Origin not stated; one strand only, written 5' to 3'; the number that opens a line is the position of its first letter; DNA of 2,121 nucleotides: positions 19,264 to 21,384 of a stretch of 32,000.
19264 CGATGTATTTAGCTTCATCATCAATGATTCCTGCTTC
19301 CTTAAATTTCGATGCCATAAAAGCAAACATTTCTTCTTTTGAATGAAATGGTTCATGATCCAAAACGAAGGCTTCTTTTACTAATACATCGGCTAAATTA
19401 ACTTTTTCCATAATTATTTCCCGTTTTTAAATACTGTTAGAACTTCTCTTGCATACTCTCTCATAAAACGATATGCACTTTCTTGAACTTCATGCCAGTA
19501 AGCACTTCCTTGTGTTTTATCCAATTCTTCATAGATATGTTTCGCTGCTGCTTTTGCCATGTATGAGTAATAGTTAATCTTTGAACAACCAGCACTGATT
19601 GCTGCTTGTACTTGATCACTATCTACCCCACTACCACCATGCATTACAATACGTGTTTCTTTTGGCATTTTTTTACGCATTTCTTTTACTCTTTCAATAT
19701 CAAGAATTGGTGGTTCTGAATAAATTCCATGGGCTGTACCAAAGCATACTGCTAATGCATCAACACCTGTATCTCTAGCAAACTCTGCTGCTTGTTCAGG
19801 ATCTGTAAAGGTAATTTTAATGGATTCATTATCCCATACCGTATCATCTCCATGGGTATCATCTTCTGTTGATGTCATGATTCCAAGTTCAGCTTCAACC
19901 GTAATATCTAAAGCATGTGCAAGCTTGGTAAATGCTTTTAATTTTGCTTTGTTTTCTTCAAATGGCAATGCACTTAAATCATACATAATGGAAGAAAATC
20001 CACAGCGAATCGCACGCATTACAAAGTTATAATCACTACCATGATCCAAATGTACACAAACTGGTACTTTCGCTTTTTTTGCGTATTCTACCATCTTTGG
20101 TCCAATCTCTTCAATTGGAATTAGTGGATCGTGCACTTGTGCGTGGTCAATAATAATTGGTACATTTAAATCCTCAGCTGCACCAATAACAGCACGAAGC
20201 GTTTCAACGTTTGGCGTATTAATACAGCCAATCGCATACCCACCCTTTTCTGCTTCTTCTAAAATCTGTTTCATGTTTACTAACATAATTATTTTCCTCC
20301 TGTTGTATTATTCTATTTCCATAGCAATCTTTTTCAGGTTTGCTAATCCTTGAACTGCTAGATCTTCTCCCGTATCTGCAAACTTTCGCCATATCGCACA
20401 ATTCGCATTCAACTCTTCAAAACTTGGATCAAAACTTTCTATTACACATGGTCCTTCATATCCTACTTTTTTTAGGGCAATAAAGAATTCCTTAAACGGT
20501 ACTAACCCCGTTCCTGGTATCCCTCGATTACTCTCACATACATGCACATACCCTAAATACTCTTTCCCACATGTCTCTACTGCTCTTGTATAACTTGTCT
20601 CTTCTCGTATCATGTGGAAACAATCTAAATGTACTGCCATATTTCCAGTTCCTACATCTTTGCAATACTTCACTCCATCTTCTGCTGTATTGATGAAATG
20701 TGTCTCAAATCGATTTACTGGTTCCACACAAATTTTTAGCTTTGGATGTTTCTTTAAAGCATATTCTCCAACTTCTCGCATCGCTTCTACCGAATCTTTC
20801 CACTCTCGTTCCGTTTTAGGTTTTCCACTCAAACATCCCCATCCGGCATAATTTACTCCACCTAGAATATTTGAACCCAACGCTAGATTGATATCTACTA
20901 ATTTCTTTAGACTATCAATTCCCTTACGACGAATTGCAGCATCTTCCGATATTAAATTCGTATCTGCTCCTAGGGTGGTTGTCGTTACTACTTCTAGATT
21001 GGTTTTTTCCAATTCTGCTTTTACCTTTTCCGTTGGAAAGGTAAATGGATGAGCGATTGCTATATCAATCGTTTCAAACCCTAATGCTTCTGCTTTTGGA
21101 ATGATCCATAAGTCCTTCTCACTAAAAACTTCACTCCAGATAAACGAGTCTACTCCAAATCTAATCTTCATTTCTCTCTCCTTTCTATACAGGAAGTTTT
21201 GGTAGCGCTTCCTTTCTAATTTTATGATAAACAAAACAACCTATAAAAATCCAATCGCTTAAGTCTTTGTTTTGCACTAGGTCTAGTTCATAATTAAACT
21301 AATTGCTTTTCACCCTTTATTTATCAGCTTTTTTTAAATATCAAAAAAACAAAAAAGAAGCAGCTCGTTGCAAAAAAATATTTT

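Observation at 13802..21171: Ten-gene PTS operon whose enzyme set does not match a textbook sugar pathway (aldolase + DhaKL triokinase logic, no second sugar kinase)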

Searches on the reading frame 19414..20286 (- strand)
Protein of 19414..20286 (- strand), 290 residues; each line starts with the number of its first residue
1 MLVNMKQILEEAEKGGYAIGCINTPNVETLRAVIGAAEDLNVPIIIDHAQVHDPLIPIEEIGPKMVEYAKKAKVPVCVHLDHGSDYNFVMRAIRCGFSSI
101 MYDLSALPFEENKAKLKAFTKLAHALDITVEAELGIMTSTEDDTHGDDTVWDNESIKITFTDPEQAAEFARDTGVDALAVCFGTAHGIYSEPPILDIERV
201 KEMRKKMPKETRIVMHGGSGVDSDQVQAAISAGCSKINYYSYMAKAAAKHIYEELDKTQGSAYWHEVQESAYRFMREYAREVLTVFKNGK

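Call 3: search_protein_families(library=pfam, proteins=[window:19414-20286:-])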
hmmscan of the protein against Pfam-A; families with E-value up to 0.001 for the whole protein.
window:19414-20286:- (290 aa): 1 family
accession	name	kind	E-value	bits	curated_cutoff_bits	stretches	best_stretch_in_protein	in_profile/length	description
PF01116.26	F_bP_aldolase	-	5.2e-80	269.3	25.5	1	3-284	1-270/277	Fructose-bisphosphate aldolase class-II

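Call 4: search_protein_families(library=ncbifam, proteins=[window:19414-20286:-])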
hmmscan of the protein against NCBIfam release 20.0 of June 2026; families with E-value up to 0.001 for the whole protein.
window:19414-20286:- (290 aa): 20 families
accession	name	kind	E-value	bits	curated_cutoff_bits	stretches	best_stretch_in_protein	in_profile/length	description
NF009497.0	PRK12857.1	equivalog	4e-68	229.7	423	1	1-286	2-278/284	class II fructose-1,6-bisphosphate aldolase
TIGR01859.1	fruc_bis_ald_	equivalog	7e-65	219.5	343.05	1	2-260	1-250/282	class II fructose-1,6-bisphosphate aldolase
TIGR00167.1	cbbA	subfamily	1.6e-63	214.8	215.6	1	1-261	2-259/290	ketose-bisphosphate aldolase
NF006626.0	PRK09195.1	subfamily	1.5e-62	211.3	384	1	1-285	2-277/284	tagatose-bisphosphate aldolase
NF005284.0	PRK06801.1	equivalog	7.3e-62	209.3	406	1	2-260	3-253/286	ketose 1,6-bisphosphate aldolase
NF005288.0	PRK06806.1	equivalog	1.2e-61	208.4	396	1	2-272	3-265/281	class II fructose-bisphosphate aldolase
NF009374.0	PRK12737.1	subfamily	5.4e-61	206.1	383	1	1-285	2-277/284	tagatose-bisphosphate aldolase subunit GatY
NF006042.0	PRK08185.1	subfamily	3.1e-60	203.9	405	1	1-284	1-276/287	hypothetical protein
TIGR01858.1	tag_bisphos_ald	equivalog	1.2e-57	195.1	443.55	1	3-279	2-269/282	tagatose bisphosphate family class II aldolase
NF005943.0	PRK07998.1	equivalog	3.1e-49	168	364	1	2-287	3-276/283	class II aldolase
NF005481.0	PRK07084.1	equivalog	1.8e-43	149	511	1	2-232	12-242/324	class II fructose-bisphosphate aldolase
NF006376.0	PRK08610.1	equivalog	2.2e-43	149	527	1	2-259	3-252/286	class II fructose-bisphosphate aldolase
NF009375.0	PRK12738.1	equivalog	6.6e-43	146.9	542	1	3-268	4-263/286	tagatose-bisphosphate aldolase subunit KbaY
NF005823.0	PRK07709.1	equivalog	7.9e-43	147.3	545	1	2-259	3-252/285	class II fructose-bisphosphate aldolase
NF005590.0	PRK07315.1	equivalog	1.5e-38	132.8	443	1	2-246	3-238/293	class II fructose-bisphosphate aldolase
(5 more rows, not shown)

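Call 20: search_solved_structures(query=window:19414-20286:-, max_evalue=0.001)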
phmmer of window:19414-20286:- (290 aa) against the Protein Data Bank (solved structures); distinct sequences matched with E-value up to 0.001: 30.
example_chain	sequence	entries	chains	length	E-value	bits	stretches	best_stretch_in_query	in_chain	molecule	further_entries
8q58_A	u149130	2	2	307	3.7e-48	167.4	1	3-255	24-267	Ketose-bisphosphate aldolase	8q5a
8q57_A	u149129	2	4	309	3.8e-45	157.5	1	6-255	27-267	Tagatose-1,6-bisphosphate aldolase kbaY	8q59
6ofu_A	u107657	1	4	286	2.7e-41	144.9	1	6-282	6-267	YdjI aldolase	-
1gvf_A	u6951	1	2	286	3.2e-40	141.4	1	2-247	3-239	TAGATOSE-BISPHOSPHATE ALDOLASE AGAY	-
1rv8_A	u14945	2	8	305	8.2e-40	140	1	1-229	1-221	fructose-1,6-bisphosphate aldolase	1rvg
4to8_A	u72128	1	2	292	9.3e-40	139.9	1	2-256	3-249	Fructose-1,6-bisphosphate aldolase, class II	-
2fjk_A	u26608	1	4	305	9e-39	136.6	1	1-233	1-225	Fructose-bisphosphate aldolase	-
7nc7_A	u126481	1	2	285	1.8e-38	135.6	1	2-256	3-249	Fructose-bisphosphate aldolase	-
7ncc_A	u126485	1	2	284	1.2e-37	133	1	2-256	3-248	Putative class II fructose-1,6-bisphosphate aldolase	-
3q94_A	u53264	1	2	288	1.4e-37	132.7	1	2-259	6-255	Fructose-bisphosphate aldolase, class II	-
2isv_A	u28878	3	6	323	1.2e-32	116.5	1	3-225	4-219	Putative fructose-1,6-bisphosphate aldolase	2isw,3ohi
3gak_A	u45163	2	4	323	1.6e-32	116.1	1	3-225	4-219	Fructose-bisphosphate aldolase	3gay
3c4u_A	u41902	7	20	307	8.2e-32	113.8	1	1-233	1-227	Fructose-bisphosphate aldolase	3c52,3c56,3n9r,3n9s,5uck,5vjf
5u4n_A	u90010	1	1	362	1.3e-31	113.2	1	2-227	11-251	Fructose-1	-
5ucs_A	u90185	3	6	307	2e-31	112.5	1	1-233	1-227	Fructose-bisphosphate aldolase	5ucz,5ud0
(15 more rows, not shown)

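Call 47: search_solved_structures(query=window:19414-20286:-, max_evalue=1e-38, show_alignments=5)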
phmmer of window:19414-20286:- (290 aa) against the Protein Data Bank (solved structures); distinct sequences matched with E-value up to 1e-38: 7.
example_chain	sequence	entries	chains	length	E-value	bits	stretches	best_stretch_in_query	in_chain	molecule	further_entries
8q58_A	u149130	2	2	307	3.7e-48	167.4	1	3-255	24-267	Ketose-bisphosphate aldolase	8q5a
8q57_A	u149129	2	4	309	3.8e-45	157.5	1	6-255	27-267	Tagatose-1,6-bisphosphate aldolase kbaY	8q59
6ofu_A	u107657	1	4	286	2.7e-41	144.9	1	6-282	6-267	YdjI aldolase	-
1gvf_A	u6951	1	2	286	3.2e-40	141.4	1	2-247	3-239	TAGATOSE-BISPHOSPHATE ALDOLASE AGAY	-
1rv8_A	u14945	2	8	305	8.2e-40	140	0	1-229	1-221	fructose-1,6-bisphosphate aldolase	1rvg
4to8_A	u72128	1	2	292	9.3e-40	139.9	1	2-256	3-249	Fructose-1,6-bisphosphate aldolase, class II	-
2fjk_A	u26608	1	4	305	9e-39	136.6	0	1-233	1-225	Fructose-bisphosphate aldolase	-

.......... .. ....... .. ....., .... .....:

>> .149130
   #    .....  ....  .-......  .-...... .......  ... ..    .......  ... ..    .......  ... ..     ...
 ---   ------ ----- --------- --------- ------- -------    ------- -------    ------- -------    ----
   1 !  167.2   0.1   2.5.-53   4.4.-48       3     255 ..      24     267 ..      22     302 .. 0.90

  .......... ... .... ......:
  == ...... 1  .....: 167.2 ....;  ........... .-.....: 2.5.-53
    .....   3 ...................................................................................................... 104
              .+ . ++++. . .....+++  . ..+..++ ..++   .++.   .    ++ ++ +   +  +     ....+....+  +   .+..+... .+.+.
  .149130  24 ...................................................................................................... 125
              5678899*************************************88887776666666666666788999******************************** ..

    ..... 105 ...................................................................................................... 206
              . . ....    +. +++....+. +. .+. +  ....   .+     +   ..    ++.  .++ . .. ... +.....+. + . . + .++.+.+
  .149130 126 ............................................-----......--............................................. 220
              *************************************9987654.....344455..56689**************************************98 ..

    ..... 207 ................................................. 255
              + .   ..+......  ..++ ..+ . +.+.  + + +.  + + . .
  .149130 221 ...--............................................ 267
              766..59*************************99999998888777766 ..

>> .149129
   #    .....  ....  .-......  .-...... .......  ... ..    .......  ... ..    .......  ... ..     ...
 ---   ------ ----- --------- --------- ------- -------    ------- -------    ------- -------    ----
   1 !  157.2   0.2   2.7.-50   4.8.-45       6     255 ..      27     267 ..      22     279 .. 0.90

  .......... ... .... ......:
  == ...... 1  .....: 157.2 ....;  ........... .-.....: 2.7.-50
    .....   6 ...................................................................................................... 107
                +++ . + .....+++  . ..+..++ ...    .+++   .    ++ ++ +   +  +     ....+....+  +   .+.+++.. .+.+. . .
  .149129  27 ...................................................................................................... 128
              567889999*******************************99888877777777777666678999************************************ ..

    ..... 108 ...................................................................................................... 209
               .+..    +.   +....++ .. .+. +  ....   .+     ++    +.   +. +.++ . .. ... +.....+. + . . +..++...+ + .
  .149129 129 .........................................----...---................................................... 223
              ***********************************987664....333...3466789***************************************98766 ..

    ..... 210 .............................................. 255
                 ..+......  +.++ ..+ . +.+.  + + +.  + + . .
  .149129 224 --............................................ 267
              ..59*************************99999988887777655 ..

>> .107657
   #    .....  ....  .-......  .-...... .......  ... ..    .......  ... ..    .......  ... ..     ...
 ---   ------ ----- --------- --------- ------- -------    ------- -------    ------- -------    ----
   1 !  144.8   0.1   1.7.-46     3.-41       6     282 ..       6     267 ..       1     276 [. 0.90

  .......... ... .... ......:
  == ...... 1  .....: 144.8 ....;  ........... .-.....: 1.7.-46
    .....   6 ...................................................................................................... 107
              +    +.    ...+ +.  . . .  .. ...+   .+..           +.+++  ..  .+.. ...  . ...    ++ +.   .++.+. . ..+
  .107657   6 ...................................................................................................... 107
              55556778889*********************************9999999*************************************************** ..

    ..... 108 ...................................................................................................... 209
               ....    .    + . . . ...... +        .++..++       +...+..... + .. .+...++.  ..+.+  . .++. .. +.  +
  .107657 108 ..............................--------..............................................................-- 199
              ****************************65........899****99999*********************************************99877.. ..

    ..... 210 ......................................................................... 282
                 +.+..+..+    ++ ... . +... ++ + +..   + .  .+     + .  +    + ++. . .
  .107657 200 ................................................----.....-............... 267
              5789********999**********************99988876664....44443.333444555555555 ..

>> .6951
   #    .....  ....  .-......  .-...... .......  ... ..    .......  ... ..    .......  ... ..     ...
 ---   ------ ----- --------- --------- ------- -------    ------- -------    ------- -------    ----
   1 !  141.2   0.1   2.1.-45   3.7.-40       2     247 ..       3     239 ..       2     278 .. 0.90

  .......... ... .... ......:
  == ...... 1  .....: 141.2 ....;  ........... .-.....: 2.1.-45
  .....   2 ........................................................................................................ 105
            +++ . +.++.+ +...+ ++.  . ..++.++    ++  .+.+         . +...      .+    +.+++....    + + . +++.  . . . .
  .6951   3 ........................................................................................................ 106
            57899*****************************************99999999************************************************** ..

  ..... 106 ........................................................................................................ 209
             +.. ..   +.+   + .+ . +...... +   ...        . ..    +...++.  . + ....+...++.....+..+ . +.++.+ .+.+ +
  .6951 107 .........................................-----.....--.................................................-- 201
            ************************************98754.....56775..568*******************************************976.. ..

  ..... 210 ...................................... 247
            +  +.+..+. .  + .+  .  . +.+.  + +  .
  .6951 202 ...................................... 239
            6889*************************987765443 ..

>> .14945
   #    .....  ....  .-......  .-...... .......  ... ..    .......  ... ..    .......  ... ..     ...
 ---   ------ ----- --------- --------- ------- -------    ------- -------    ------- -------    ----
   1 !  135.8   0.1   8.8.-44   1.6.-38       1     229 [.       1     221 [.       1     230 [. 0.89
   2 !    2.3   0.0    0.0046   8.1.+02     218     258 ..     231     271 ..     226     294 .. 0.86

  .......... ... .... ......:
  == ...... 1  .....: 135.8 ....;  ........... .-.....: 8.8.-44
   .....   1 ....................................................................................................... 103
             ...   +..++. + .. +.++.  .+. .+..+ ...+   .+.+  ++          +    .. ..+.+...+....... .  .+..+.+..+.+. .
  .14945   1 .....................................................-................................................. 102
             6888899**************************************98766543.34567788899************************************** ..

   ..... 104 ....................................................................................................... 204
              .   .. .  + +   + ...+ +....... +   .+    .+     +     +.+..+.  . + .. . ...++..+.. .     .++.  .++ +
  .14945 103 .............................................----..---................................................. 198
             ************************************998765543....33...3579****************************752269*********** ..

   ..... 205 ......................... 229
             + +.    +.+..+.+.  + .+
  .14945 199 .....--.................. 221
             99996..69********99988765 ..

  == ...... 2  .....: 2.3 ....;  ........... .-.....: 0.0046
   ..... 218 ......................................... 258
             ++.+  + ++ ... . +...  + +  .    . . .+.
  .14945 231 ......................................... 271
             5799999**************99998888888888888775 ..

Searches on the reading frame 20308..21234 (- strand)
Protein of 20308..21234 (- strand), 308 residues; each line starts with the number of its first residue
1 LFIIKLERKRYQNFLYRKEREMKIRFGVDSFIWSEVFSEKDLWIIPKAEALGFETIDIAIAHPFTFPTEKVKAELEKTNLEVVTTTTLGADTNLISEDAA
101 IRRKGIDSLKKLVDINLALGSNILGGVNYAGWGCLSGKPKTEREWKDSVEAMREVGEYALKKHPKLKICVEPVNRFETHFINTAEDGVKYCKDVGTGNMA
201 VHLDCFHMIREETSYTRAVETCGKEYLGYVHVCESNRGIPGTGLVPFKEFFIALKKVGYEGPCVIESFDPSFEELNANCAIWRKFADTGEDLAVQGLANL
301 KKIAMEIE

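Call 3: search_protein_families(library=pfam, proteins=[window:20308-21234:-])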
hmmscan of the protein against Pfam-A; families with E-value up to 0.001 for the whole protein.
window:20308-21234:- (308 aa): 1 family
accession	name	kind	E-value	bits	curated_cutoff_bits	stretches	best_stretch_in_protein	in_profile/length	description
PF01261.30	AP_endonuc_2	-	1.2e-36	127.2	31.1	1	47-298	3-244/249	Xylose isomerase-like TIM barrel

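Call 4: search_protein_families(library=ncbifam, proteins=[window:20308-21234:-])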
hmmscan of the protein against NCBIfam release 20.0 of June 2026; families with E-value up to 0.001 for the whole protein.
window:20308-21234:- (308 aa): 10 families
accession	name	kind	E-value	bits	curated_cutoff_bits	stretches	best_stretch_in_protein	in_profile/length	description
NF051856.1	PsicseEpim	equivalog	3.3e-48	164.9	300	1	26-288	3-266/287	D-psicose 3-epimerase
NF041099.2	keto_glucon_epim_IolO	equivalog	6.2e-36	124.1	300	1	45-267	27-246/269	5-keto-L-gluconate epimerase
TIGR03234.1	OH-pyruv-isom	equivalog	3.4e-18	65.9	353.45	1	36-266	10-239/254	hydroxypyruvate isomerase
NF043033.1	OxoTetrIsom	equivalog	2e-12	47.4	325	1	47-263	23-233/251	2-oxo-tetronate isomerase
NF007444.0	PRK09997.1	equivalog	3e-12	46.6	465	1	34-263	9-237/258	hydroxypyruvate isomerase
NF009688.0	PRK13209.1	subfamily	1.6e-09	37.2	317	1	72-286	63-273/286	L-ribulose-5-phosphate 3-epimerase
NF007360.0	PRK09856.1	equivalog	2.3e-09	37.2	305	1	50-267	24-248/276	fructoselysine 3-epimerase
TIGR00542.1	hxl6Piso_put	equivalog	1.4e-06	27.8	272.15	1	94-287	81-269/279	L-ribulose-5-phosphate 3-epimerase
TIGR04379.1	myo_inos_iolE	equivalog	2.5e-05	24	290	0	238-270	237-270/290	myo-inosose-2 dehydratase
NF009689.0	PRK13210.1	subfamily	0.00091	18.5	200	0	94-282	82-271/286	L-ribulose-5-phosphate 3-epimerase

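Call 19: search_solved_structures(query=window:20308-21171:-, max_evalue=0.001)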
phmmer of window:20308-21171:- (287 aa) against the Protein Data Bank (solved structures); distinct sequences matched with E-value up to 0.001: 27.
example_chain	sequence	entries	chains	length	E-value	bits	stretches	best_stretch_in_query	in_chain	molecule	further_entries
7cj9_A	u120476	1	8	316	5.5e-43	150.6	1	4-281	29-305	Epimerase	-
7cj4_A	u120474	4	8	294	7.9e-43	150.1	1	3-280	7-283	Epimerase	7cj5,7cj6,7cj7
7cj8_A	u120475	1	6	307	1e-42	149.8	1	3-280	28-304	Epimerase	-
8yeb_A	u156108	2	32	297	8.7e-37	130.3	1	4-275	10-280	Ketose 3-epimerase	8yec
2hk0_A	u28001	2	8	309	1.1e-36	130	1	5-272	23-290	D-PSICOSE 3-EPIMERASE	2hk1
5zfs_A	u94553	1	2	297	1.1e-36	129.9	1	4-275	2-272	D-allulose-3-epimerase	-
3vyl_A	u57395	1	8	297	2e-36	129.1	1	4-265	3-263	L-ribulose 3-epimerase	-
3vni_A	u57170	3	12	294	1.6e-35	126.1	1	5-269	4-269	Xylose isomerase domain protein TIM barrel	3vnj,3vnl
3vnk_A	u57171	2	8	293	1.8e-35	125.9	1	6-269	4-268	Xylose isomerase domain protein TIM barrel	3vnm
7e9w_A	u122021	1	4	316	2e-35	125.8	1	5-269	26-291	D-psicose 3-epimerase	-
8xiv_A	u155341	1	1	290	4.8e-35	124.5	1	4-267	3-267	D-tagatose 3-epimerase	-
8xix_A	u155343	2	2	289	6.1e-35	124.2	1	4-267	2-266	D-tagatose 3-epimerase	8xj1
7dz5_A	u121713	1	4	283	6.5e-34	120.8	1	5-282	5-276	D-tagatose 3-epimerase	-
7dz2_A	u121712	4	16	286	6.5e-34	120.8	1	5-282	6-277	D-tagatose 3-epimerase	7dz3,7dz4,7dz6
7erm_A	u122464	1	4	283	2.6e-32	115.5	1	5-283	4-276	D-tagatose 3-epimerase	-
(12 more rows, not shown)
